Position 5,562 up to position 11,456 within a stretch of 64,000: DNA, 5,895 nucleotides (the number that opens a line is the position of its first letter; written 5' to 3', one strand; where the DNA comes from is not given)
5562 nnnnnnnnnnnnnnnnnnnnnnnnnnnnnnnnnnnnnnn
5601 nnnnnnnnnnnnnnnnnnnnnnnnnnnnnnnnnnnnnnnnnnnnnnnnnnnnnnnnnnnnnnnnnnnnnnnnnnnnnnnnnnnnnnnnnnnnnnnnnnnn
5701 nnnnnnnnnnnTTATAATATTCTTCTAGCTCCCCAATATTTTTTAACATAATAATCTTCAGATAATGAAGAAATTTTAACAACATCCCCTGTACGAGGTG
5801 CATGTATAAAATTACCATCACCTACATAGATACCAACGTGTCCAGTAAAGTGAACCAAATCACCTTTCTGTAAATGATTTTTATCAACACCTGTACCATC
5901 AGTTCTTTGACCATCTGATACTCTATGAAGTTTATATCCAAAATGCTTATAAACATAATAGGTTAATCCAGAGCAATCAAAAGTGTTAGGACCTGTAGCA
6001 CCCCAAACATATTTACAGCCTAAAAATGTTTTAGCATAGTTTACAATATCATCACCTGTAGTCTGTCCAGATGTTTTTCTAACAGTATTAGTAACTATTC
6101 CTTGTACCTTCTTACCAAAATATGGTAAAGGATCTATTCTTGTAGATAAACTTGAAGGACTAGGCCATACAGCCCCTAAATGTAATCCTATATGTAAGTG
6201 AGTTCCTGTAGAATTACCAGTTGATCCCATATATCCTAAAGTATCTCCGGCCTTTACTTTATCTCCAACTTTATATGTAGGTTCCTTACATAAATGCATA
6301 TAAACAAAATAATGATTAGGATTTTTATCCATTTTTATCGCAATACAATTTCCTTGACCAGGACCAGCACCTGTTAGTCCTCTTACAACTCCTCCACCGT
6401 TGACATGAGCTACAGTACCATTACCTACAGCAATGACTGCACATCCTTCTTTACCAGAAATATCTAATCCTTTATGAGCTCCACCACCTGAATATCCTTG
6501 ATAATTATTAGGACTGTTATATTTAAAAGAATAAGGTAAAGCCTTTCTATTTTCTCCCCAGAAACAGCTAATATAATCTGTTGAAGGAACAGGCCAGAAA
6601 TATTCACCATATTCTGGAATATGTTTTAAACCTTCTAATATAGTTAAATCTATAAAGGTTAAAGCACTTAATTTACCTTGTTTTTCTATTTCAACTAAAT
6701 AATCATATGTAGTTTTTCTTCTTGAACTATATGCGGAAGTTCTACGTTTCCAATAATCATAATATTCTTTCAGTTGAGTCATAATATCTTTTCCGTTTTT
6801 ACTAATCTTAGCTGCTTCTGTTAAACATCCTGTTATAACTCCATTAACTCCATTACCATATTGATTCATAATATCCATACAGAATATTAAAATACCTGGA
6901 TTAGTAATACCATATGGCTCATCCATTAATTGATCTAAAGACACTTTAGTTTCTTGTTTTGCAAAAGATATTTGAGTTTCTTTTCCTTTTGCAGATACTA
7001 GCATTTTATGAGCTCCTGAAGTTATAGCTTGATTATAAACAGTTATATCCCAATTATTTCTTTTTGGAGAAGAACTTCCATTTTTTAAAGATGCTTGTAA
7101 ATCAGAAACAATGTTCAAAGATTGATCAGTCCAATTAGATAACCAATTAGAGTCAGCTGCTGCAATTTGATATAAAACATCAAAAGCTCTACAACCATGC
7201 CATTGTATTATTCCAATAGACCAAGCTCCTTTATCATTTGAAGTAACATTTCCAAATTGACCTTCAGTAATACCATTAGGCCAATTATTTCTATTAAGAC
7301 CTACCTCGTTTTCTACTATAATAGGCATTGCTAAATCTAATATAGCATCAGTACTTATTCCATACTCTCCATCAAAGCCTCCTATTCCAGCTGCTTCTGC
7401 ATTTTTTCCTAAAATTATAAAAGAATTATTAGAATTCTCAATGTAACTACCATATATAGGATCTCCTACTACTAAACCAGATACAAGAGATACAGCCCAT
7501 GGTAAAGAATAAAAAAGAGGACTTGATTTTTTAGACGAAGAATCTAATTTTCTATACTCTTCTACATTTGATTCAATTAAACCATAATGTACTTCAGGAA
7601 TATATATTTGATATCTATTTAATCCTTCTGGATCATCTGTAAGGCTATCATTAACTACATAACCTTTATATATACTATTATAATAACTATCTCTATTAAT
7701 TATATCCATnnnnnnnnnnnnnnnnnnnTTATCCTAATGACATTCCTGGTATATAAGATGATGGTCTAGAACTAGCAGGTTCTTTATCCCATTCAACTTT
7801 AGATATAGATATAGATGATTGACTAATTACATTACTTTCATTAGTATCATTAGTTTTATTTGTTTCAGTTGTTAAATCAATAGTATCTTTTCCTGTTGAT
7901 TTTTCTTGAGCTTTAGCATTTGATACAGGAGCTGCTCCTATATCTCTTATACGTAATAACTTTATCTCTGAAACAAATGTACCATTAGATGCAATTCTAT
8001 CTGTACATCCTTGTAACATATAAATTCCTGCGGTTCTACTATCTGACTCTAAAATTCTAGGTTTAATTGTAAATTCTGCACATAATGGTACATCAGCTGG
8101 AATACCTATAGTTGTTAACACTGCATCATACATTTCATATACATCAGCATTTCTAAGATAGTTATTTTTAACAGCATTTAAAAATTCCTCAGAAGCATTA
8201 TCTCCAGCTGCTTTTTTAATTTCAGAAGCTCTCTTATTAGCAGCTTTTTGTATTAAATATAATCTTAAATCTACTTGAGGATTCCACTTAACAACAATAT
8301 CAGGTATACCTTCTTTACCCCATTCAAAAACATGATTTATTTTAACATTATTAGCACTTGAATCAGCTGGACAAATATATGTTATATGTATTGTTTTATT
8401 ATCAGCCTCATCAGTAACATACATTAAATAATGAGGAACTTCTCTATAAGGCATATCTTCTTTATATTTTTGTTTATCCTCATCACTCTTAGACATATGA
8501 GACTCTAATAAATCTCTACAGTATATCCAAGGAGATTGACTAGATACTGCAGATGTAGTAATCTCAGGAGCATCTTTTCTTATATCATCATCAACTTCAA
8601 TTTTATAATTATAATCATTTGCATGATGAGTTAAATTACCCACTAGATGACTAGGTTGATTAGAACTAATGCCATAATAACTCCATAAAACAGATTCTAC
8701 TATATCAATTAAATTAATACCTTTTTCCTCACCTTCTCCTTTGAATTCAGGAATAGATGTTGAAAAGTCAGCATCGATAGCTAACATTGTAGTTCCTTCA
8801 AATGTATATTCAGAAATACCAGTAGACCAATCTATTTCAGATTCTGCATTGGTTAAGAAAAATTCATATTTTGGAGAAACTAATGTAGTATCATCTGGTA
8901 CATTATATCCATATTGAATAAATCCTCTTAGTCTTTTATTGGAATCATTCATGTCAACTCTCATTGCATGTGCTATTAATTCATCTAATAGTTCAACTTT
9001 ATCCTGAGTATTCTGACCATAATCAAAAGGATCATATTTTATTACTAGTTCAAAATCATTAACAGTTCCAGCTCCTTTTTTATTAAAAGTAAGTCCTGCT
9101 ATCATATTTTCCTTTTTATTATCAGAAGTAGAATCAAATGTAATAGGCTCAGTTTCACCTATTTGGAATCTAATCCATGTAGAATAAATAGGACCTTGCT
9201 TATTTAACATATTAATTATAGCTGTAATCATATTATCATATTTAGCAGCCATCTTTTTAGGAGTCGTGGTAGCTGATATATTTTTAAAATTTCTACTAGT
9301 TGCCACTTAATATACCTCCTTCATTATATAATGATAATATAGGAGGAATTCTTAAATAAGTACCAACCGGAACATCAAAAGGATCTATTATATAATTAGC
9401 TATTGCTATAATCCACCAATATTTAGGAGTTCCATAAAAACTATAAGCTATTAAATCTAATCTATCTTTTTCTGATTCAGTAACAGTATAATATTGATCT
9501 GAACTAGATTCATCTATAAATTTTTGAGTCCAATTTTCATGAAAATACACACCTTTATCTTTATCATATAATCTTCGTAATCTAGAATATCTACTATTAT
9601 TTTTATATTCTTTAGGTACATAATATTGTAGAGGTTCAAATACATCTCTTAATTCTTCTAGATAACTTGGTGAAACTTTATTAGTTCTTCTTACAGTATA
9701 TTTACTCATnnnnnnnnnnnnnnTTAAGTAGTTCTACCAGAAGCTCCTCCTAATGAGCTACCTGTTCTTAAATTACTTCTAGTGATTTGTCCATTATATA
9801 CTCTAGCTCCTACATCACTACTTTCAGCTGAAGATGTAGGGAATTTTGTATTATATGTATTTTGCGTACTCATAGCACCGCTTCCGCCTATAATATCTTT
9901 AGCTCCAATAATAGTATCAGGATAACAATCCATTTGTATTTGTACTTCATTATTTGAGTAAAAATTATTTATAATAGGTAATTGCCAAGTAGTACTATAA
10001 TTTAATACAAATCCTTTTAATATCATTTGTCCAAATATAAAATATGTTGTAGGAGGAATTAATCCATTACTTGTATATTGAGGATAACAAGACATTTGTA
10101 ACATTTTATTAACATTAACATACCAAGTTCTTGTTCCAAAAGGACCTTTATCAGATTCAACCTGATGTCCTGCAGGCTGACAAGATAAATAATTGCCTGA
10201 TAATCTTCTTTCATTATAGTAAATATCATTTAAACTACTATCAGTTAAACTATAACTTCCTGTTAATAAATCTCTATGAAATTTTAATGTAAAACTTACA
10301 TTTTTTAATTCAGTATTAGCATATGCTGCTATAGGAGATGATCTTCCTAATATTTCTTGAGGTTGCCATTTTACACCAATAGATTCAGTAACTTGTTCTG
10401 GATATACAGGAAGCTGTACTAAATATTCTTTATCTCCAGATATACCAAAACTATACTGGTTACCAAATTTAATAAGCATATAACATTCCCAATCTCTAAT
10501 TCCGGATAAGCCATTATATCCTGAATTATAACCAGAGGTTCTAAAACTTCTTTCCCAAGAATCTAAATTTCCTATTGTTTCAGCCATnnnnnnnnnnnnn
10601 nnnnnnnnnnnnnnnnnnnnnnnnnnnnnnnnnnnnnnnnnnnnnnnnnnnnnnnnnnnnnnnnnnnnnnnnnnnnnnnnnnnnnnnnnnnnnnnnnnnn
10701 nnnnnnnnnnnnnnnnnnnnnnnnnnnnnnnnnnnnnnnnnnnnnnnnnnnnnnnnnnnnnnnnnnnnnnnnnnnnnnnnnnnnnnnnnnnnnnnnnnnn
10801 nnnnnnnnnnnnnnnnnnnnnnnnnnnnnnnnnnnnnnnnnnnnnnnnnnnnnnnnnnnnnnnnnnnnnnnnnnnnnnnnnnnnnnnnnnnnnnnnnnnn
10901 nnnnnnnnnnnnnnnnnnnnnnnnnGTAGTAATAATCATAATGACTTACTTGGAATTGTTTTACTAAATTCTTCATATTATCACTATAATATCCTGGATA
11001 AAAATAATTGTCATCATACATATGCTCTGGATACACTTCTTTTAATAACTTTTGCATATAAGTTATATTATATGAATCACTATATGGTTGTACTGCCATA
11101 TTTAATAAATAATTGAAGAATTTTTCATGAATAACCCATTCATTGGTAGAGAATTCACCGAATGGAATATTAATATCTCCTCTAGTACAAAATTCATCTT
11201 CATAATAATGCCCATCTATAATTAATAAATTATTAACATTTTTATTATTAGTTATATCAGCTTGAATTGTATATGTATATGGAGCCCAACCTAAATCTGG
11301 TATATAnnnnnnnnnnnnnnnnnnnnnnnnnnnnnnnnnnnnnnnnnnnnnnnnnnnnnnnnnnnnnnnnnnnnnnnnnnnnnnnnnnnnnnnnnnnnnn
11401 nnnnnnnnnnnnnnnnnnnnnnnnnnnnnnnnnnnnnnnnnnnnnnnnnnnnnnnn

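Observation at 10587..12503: Phage baseplate protein with three dockerin-like modules (six type-I dockerin-style Ca-binding repeats)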

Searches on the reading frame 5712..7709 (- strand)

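Call 3: search_protein_families(library=pfam, proteins=[window:5712-7709:-], max_evalue=1)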
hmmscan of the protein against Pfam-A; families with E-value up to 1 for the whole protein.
window:5712-7709:- (665 aa): 3 families
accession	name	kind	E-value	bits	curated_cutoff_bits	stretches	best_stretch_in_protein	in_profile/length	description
PF00877.26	NLPC_P60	-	2.1e-27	95.6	23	1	564-663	1-105/105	NlpC/P60 family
PF01551.29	Peptidase_M23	-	8.3e-17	61.6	28.7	1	411-510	2-88/96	Peptidase family M23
PF05382.19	Amidase_5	-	0.44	10.9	21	0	615-639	75-108/142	Bacteriophage peptidoglycan hydrolase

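Call 4: search_protein_families(library=phrogs, proteins=[window:5712-7709:-], max_evalue=0.01)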
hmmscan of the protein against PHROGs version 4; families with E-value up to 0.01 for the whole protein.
window:5712-7709:- (665 aa): 30 families (the best 25 are shown)
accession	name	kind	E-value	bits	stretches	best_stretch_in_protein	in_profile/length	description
phrog_12508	-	unknown function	1.3e-37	130.7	1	544-665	132-260/260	-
phrog_400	-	tail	1.7e-37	130.7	1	547-664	522-651/654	tail protein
phrog_329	-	tail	5.2e-34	118.6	1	543-663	526-655/949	minor tail protein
phrog_2810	-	head and packaging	2.8e-20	73.2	1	494-649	452-608/952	virion structural protein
phrog_3578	-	lysis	1.3e-16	62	1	399-551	222-376/405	endolysin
phrog_7767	-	other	2.5e-16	61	1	408-532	17-120/194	metallo-endopeptidase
phrog_6700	-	lysis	1.1e-15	56.7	1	381-510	2596-2712/2898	endolysin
phrog_14988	-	other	8.2e-13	49.7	1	406-510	27-127/272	peptidase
phrog_3084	-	lysis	4.3e-11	43.5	1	405-539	17-143/468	endolysin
phrog_880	-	lysis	1.2e-10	42.4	1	408-530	25-135/435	endolysin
phrog_25111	-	tail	2.6e-10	41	1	546-664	206-331/333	tail protein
phrog_1015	-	tail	1.5e-09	38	1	564-663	663-790/795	tail protein with lysin activity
phrog_16615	-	other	1.2e-08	35.2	1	402-513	409-508/529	peptidase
phrog_28089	-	lysis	1.8e-08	33.7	1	405-511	583-682/1141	endolysin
phrog_10030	-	tail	6.3e-08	31.3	1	409-514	1911-2010/2105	tail length tape measure protein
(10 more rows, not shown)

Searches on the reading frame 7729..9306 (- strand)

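Call 3: search_protein_families(library=pfam, proteins=[window:7729-9306:-], max_evalue=1)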
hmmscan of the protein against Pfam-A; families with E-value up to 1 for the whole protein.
window:7729-9306:- (525 aa): 1 family
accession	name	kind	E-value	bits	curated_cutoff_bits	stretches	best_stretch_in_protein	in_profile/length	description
PF14656.11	RAB3GAP2_C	-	0.074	11.9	25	1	315-380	149-214/596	Rab3 GTPase-activating protein regulatory subunit C-terminus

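Call 4: search_protein_families(library=phrogs, proteins=[window:7729-9306:-], max_evalue=0.01)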
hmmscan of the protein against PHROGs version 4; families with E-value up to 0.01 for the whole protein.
window:7729-9306:- (525 aa): 0 families

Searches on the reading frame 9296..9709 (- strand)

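Call 3: search_protein_families(library=pfam, proteins=[window:9296-9709:-], max_evalue=1)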
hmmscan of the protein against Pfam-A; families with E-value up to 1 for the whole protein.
window:9296-9709:- (137 aa): 1 family
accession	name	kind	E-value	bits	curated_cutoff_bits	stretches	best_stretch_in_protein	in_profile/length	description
PF11246.14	Phage_gp53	-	0.0093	16.1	21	1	69-111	44-83/200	Base plate wedge protein 53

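Call 4: search_protein_families(library=phrogs, proteins=[window:9296-9709:-], max_evalue=0.01)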
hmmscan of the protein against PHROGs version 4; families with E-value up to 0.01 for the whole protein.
window:9296-9709:- (137 aa): 5 families
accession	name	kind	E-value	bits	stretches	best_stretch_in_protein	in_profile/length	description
phrog_7145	-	tail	6e-20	72.4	1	36-130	3-100/108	baseplate wedge subunit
phrog_15542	-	tail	1.5e-12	48.4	1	65-126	29-90/110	tail sheath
phrog_232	-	tail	2.5e-06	28.4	1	72-112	48-86/296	baseplate wedge subunit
phrog_1269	-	tail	1.9e-05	25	1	66-127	20-82/99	baseplate wedge subunit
phrog_46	-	tail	0.0059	17.6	1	71-124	5-61/130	baseplate hub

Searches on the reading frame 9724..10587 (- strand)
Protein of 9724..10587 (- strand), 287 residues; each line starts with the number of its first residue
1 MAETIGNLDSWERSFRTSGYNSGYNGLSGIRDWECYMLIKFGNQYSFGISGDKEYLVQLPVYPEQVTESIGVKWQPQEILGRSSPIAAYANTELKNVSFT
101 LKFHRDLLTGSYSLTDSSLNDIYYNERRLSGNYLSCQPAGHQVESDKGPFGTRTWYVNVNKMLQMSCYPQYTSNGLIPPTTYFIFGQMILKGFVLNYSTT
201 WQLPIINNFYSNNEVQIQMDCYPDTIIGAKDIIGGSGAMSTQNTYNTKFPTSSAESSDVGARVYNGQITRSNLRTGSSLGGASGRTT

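Call 3: search_protein_families(library=pfam, proteins=[window:9724-10587:-], max_evalue=1)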
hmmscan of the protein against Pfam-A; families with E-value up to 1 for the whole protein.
window:9724-10587:- (287 aa): 1 family
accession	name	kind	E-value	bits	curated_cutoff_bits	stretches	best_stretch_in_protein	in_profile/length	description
PF19266.4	CIS_tube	-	0.021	15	27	1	54-103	22-69/158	Contractile injection system tube protein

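Call 4: search_protein_families(library=phrogs, proteins=[window:9724-10587:-], max_evalue=0.01)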
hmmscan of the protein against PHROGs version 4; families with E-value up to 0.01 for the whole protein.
window:9724-10587:- (287 aa): 0 families

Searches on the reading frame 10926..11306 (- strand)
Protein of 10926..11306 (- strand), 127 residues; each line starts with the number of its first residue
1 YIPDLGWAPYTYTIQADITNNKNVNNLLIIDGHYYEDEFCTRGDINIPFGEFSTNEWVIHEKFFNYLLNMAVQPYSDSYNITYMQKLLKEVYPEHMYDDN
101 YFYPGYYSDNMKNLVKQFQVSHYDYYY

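Call 74: search_solved_structures(query=A5, max_evalue=10, show_alignments=2)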
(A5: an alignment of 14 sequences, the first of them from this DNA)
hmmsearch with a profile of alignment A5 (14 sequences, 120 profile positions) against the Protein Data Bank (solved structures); distinct sequences matched with E-value up to 10: 1.
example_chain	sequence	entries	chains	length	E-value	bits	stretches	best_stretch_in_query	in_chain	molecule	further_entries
4j1g_A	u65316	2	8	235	0.96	12.5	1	56-95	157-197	Nucleocapsid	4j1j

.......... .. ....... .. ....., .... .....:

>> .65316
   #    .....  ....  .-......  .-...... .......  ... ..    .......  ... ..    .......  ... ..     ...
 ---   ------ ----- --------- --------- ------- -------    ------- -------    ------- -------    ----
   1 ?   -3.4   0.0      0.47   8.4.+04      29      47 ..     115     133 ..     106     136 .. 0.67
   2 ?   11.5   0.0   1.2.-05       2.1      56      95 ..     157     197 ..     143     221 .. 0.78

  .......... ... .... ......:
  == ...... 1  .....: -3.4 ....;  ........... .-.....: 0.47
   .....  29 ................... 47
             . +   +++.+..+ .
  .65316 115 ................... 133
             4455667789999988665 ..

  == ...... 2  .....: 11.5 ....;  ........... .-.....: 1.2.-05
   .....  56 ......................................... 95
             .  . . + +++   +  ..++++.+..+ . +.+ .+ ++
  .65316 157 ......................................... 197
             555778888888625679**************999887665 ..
